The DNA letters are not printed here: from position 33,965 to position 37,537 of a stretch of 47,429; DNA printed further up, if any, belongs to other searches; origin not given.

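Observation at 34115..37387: One 1090-aa polypeptide fuses an LCAT/PGAP1-like lipase to a CHAT (caspase-fold) protease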

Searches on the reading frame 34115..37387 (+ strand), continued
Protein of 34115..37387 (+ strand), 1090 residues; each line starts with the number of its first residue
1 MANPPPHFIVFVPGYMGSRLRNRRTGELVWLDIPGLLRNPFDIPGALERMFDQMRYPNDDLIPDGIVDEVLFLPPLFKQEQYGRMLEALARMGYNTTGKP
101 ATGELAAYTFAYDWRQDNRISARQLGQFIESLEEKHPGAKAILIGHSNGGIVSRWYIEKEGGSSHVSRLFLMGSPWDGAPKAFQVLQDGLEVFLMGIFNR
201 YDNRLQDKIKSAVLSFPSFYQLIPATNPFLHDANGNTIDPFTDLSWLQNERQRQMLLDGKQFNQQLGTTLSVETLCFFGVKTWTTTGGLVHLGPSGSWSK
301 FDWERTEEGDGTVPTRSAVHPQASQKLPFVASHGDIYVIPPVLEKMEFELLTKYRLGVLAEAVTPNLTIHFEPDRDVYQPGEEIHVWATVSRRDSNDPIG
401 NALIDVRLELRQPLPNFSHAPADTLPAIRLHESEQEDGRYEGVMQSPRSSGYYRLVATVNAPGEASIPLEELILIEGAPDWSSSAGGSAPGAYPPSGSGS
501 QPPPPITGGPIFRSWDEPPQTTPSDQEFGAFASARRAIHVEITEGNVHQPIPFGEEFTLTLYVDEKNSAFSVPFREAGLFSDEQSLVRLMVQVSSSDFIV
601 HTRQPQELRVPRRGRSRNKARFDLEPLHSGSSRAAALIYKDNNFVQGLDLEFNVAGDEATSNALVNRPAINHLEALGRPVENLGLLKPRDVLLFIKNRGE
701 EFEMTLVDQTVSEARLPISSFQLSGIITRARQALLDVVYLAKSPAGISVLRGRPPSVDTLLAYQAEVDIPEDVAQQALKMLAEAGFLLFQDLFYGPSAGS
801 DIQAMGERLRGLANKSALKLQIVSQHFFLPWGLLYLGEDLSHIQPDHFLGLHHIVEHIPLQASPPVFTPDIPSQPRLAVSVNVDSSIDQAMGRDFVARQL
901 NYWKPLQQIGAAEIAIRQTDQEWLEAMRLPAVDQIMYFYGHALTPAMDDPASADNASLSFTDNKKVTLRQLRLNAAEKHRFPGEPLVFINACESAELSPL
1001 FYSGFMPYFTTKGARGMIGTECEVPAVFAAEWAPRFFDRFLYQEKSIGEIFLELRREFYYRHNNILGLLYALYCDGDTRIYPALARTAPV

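Call 67: search_protein_families(library=pfam, proteins=[L058:9219-12464:+, L067:9097-12135:+, L085:2566-5583:+, L061:755-4585:+, L046:5438-7918:+, L072:9245-11761:+, L026:9226-10515:+], max_evalue=0.05)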
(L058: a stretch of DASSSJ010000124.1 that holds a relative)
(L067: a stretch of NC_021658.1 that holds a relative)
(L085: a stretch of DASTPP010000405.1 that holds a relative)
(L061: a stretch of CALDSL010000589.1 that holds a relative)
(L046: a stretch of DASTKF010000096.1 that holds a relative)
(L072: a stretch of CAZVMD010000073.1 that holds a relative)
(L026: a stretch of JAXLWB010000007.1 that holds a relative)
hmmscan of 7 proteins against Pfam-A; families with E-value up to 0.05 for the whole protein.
L058:9219-12464:+ (1082 aa): 1 family
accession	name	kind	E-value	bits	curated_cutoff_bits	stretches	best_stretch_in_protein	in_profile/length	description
PF12770.12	CHAT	-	1.4e-07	31.7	24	1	908-1047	125-269/289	CHAT domain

L067:9097-12135:+ (1013 aa): 1 family
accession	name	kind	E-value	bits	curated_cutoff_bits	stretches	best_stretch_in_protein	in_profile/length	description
PF12770.12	CHAT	-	1.1e-05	25.5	24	1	840-978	127-269/289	CHAT domain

L085:2566-5583:+ (1006 aa): 1 family
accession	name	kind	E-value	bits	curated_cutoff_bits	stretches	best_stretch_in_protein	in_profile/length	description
PF12770.12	CHAT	-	0.00074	19.5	24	1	844-937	131-228/289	CHAT domain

L061:755-4585:+ (1277 aa): 3 families
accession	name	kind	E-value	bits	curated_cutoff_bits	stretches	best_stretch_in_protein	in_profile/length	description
PF07705.17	CARDB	-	9.7e-14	51.9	22.7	1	477-578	2-99/101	CARDB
PF06439.18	3keto-disac_hyd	-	8.7e-07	29.6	26.8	1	292-433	6-174/187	3-keto-disaccharide hydrolase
PF12770.12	CHAT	-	5.3e-06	26.5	24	1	1086-1220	123-258/289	CHAT domain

L046:5438-7918:+ (827 aa): 2 families
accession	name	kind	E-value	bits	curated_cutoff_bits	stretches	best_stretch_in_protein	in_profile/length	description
PF12770.12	CHAT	-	1.8e-13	51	24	1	558-799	15-264/289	CHAT domain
PF01364.23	Peptidase_C25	-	2.2e-05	24.3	23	1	697-821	248-371/374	Peptidase family C25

L072:9245-11761:+ (839 aa): 6 families
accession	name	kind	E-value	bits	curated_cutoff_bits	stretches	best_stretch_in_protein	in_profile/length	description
PF00069.31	Pkinase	-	9.2e-43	147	31.7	2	490-644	1-152/263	Protein kinase domain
PF07714.23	PK_Tyr_Ser-Thr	-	3e-27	96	23.1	2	493-642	4-154/258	Protein tyrosine and serine/threonine kinase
PF07695.17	7TMR-DISM_7TM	-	1.9e-14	54.5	29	1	220-412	10-203/205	7TM diverse intracellular signalling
PF06293.20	Kdo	-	5.6e-07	29.6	21.3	1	532-634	57-166/207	Lipopolysaccharide kinase (Kdo/WaaP) family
PF01636.29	APH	-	0.00034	20.9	23.2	0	508-603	15-109/239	Phosphotransferase enzyme family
PF03109.22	ABC1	-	0.00096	18.8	22.9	1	541-643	122-220/244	ABC1 atypical kinase-like domain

L026:9226-10515:+ (430 aa): 3 families
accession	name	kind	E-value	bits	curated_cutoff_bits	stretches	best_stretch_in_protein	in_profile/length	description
PF00155.27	Aminotran_1_2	-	3.4e-35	122.3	19.7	1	58-411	3-357/361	Aminotransferase class I and II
PF12897.13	Asp_aminotransf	-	9e-06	25.2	27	1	148-240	127-221/421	Aspartate amino-transferase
PF00202.27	Aminotran_3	-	0.0092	15.1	30.5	1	215-418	213-402/403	Aminotransferase class-III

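Call 77: search_protein_families(library=pfam, alignment_id=A1, max_evalue=0.001)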
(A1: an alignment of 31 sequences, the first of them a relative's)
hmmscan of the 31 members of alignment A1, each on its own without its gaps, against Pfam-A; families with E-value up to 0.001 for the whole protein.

A. member 1, P0001 (1090 aa): 5 families
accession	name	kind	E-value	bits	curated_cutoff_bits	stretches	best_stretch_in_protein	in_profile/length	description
PF02450.21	LCAT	-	6.6e-13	49.1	21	1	79-230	66-209/392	Lecithin:cholesterol acyltransferase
PF00561.26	Abhydrolase_1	-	1.4e-05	25.3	25.8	1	123-217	53-140/245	alpha/beta hydrolase fold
PF07819.20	PGAP1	-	6.5e-05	23.2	24.3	1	134-184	86-137/233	PGAP1-like alpha/beta domain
PF12770.12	CHAT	-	0.00018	21.5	24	1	931-1041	141-250/289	CHAT domain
PF06259.18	Abhydrolase_8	-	0.00022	21.4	20.5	1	89-195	66-163/178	Alpha/beta hydrolase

B. families by the number of members that match (of 31 scanned): 9 families
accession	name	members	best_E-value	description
PF02450.21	LCAT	31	2.7e-17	Lecithin:cholesterol acyltransferase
PF12770.12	CHAT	30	6.5e-16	CHAT domain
PF07819.20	PGAP1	21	6.9e-07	PGAP1-like alpha/beta domain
PF00561.26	Abhydrolase_1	19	8.3e-06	alpha/beta hydrolase fold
PF01364.23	Peptidase_C25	3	4.4e-06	Peptidase family C25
PF06259.18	Abhydrolase_8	3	5.7e-05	Alpha/beta hydrolase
PF24063.1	DUF7363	2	0.00015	Domain of unknown function (DUF7363)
PF24096.1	DUF7379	1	9.9e-05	Domain of unknown function (DUF7379)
PF02089.21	Palm_thioest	1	0.00035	Palmitoyl protein thioesterase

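Call 83: search_protein_families(library=pfam, proteins=[L016:6962-7825:+, L004:13479-14051:+, L004:7774-8340:+], max_evalue=0.05)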
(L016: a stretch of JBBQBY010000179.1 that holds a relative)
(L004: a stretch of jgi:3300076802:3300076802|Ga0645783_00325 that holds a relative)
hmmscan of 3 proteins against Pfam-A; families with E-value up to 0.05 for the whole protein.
L016:6962-7825:+ (288 aa): 6 families
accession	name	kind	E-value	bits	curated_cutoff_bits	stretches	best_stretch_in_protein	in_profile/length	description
PF00413.30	Peptidase_M10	-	2.1e-07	31.4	24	1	178-202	103-127/159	Matrixin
PF01400.30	Astacin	-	1.1e-06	28.8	22.5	1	110-258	18-147/189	Astacin (Peptidase family M12A)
PF16313.11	DUF4953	-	0.0048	16.6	24.2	1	179-203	9-33/316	Met-zincin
PF13582.12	Reprolysin_3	-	0.037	15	22.4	0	176-199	107-122/123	Metallo-peptidase family M12B Reprolysin-like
PF10462.15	Peptidase_M66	-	0.04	13.3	20.6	0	177-199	186-208/306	Peptidase M66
PF13688.12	Reprolysin_5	-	0.045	14.4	27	0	183-203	141-161/196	Metallo-peptidase family M12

L004:13479-14051:+ (191 aa): 0 families

L004:7774-8340:+ (189 aa): 0 families

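Call 101: search_protein_families(library=padloc, proteins=[L006:8715-9965:+, P0093, P0162, L011:6829-7971:+, L011:5339-6826:+, L018:7169-7978:+, L010:6337-8001:+], max_evalue=0.001)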
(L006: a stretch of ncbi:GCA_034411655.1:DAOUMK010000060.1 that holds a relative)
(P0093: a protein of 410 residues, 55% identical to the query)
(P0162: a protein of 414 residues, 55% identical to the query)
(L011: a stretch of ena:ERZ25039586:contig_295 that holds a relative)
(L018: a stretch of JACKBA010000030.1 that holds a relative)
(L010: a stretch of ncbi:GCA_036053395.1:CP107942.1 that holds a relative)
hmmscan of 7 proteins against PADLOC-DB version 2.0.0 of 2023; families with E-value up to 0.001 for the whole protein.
L006:8715-9965:+ (417 aa): 0 families

P0093 (410 aa): 0 families

P0162 (414 aa): 0 families

L011:6829-7971:+ (381 aa): 0 families

L011:5339-6826:+ (496 aa): 9 families
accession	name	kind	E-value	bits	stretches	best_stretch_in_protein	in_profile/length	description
PDLC05061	PDC-S65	-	1.1e-08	32.9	1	119-154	129-164/592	-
PDLC02419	Aga_SIR2-PNTD1-PNTD2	-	3.8e-06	23.9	0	117-148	108-139/558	Class I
PDLC05060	PDC-S65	-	1.7e-05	21.9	1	118-154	36-72/503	-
PDLC04081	SIR2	-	6.7e-05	20.2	0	132-205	140-206/345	-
PDLC02384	pAgo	-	7.6e-05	19.1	0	103-151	110-158/1030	-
PDLC02402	Aga_SIR2-PNTD1-PNTD2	-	0.00017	17.8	0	117-144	114-141/876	Class I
PDLC04093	SIR2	-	0.0002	18.5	0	126-146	148-168/395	-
PDLC04087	SIR2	-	0.00034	17.6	0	130-205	133-194/343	-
PDLC02420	Aga_SIR2-PNTD1-PNTD2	-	0.00082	15.7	0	115-147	118-150/1010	Class I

L018:7169-7978:+ (270 aa): 0 families

L010:6337-8001:+ (555 aa): 0 families

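Call 102: search_protein_families(library=ncbifam, proteins=[window:34115-37384:+, L006:8715-9965:+, L018:7169-7978:+], max_evalue=0.001)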
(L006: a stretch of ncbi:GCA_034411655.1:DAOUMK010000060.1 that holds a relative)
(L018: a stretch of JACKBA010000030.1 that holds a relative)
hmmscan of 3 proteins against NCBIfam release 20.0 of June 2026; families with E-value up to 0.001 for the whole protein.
window:34115-37384:+ (1090 aa): 0 families

L006:8715-9965:+ (417 aa): 1 family
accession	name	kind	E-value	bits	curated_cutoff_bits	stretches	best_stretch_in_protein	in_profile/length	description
NF058533.1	antiphage_ProA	equivalog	2.7e-26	91.4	1500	1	144-357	43-243/1903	anti-phage protein ProA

L018:7169-7978:+ (270 aa): 2 families
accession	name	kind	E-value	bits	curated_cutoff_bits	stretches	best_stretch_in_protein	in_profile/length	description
NF050131.1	BGluronaseAbsR1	equivalog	1.5e-25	90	650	1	116-267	101-254/361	beta-glucuronidase AbsR1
NF045530.1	LegP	equivalog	0.00014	21.5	300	1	66-235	55-203/244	Dot/Icm T4SS effector Zinc-dependent metalloprotease LegP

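Call 106: search_dna_similar(query=L006:8715-9965:+, collection=plasmids, mode=protein, max_evalue=0.001, max_rows=25)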
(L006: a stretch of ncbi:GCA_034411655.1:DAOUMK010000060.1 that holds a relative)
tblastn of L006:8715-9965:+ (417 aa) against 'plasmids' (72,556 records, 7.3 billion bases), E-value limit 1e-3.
Records with a match: 67; places in all: 67; records where one place covers at least 80% of the query: 0.
Best place of each record, by identity: <60% 67.
By first word of the organism name: Acinetobacter 14; Raoultella 11; Rhizobium 9; Klebsiella 8; Thioclava 4; Mesorhizobium 4; Microbacterium 3; Pseudoalteromonas 3; Bacteroides 2; Gluconobacter 1; and 8 more.
By predicted mobility (MOB-suite, as given by PLSDB): non-mobilizable 35; conjugative 21; mobilizable 11.
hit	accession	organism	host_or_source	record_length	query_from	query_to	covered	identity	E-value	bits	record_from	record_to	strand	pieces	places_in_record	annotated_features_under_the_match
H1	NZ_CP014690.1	Gluconobacter albidus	water kefir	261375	153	354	48%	35.8%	4e-16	88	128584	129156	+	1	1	DUF3320 domain-containing protein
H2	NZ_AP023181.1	Paraburkholderia sp. PGU19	Physopelta gutta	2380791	108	348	58%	27.0%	2e-6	58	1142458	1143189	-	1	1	none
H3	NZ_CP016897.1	Acinetobacter soli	cell,soil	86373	157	356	48%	31.7%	8e-10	69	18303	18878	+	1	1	DUF4011 domain-containing protein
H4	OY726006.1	Phocaeicola massiliensis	-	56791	211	368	38%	38.3%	4e-21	103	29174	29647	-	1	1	record has no annotation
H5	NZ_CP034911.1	Sinorhizobium alkalisoli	single cell,root nodule of Sesbania ...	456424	152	348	47%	29.7%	2e-8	64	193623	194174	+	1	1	DUF3320 domain-containing protein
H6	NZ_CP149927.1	Thioclava sp. GXIMD4216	-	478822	168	354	45%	30.8%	1e-7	62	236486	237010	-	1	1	DUF3320 domain-containing protein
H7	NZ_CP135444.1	Thioclava sp. FTW29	-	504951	168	354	45%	30.3%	2e-7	61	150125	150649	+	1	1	DUF3320 domain-containing protein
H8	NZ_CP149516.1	Thioclava sp. GXIMD4215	pure culture,mangrove soil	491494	168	354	45%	29.8%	4e-7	60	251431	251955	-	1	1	DUF3320 domain-containing protein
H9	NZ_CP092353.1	Rhizobium sp. C104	Cell culture,nodule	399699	173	348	42%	30.4%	6e-7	59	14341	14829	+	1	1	DUF3320 domain-containing protein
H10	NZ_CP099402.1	Rhizobium sp. Pop5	Phaseolus vulgaris,Cell culture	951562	173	348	42%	30.4%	9e-7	59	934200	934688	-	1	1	DUF3320 domain-containing protein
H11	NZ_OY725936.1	Bacteroides finegoldii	-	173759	222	368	35%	35.1%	6e-17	91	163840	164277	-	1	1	hypothetical protein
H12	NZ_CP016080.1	Mesorhizobium loti NZP2037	Lotus,cell culture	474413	208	348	34%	36.0%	2e-5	55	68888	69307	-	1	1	DUF3320 domain-containing protein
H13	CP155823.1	Thioclava sp. 'Guangxiensis'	Bruguiera gymnorhiza,pure ...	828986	201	354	37%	31.3%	2e-6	58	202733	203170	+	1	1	DUF3320 domain-containing protein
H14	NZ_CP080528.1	Mesorhizobium sp. AR07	Oxytropis sp.,Cell culture,root nodule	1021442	213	351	33%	33.8%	4e-8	64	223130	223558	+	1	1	record has no annotation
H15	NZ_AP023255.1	Mesorhizobium sp. 131-3-5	Lotus japonicus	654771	213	351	33%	33.8%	5e-8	63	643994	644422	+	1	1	DUF3320 domain-containing protein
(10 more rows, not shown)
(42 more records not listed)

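Call 107: get_annotated_region(hit=H3, flank=8000)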
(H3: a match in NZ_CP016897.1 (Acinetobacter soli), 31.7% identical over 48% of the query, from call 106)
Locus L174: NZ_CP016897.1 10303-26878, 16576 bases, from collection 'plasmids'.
description: Acinetobacter soli strain GFJ2 plasmid pGFJ1, complete sequence
organism: Acinetobacter soli (NCBI taxid 487316)
taxonomy: Bacteria; Pseudomonadota; Gammaproteobacteria; Moraxellales; Moraxellaceae; Acinetobacter; Acinetobacter soli
host: -; source: cell,soil; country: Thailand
typing (MOB-suite, as given by PLSDB): non-mobilizable; replicon rep_cluster_626
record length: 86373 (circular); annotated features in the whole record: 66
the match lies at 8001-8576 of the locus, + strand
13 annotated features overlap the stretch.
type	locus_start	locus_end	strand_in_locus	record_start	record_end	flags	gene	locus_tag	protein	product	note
CDS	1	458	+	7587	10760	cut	-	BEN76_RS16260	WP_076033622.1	tyrosine-type recombinase/integrase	-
CDS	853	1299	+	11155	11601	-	-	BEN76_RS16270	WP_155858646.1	hypothetical protein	-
CDS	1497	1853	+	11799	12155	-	-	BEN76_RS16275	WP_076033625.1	helix-turn-helix domain-containing protein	-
CDS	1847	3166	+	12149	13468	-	-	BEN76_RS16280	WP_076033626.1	type II toxin-antitoxin system HipA family toxin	-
CDS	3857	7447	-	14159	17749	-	-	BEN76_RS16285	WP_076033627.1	AAA domain-containing protein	-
CDS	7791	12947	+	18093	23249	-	-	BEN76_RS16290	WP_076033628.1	DUF4011 domain-containing protein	-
CDS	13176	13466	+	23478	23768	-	-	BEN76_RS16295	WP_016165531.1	type II toxin-antitoxin system HigB family toxin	-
CDS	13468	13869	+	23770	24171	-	-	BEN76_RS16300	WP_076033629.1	helix-turn-helix domain-containing protein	-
CDS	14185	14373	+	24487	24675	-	-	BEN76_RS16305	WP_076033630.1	type II toxin-antitoxin system HicA family toxin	-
CDS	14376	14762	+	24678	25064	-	-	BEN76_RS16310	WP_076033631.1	type II toxin-antitoxin system HicB family antitoxin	-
CDS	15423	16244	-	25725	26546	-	-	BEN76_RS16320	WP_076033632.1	HNH endonuclease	-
CDS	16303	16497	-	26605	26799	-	xseB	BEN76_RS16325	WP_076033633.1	exodeoxyribonuclease VII small subunit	GO:0006308 - DNA catabolic process [Evidence IEA]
CDS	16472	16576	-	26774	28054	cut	xseA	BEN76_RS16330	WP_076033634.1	exodeoxyribonuclease VII large subunit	GO:0006308 - DNA catabolic process [Evidence IEA]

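Call 110: search_protein_families(library=ncbifam, proteins=[L174:7791-12944:+], max_evalue=0.001)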
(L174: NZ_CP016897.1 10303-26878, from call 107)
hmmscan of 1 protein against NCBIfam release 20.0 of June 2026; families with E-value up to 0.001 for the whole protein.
L174:7791-12944:+ (1718 aa): 7 families
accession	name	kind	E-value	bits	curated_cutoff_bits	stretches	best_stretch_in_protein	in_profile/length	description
NF058533.1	antiphage_ProA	equivalog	0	1771.6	1500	1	25-1715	1-1710/1903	anti-phage protein ProA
NF042953.1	Hhe_antiphage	equivalog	1.2e-228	762.3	2000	2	1031-1715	999-1687/1797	DUF4011 domain-containing anti-phage protein Hhe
TIGR00376.1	TIGR00376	hypoth_equivalog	1e-27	96.9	348.9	2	1213-1561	285-607/639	IGHMBP2 family helicase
NF040671.1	PLuB_AAA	exception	1.3e-25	89.1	999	2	1304-1563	959-1230/1256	PLuB system helicase-like protein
TIGR01448.2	helicase_RecD2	equivalog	7.8e-08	30.9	500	1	640-704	298-362/713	SF1B family DNA helicase RecD2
TIGR03600.1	phage_DnaB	exception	0.00013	21.1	498.65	1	673-755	194-278/421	phage replicative helicase, DnaB family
TIGR01447.1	recD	equivalog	0.00013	20.7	310.15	0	650-697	140-187/597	exodeoxyribonuclease V subunit alpha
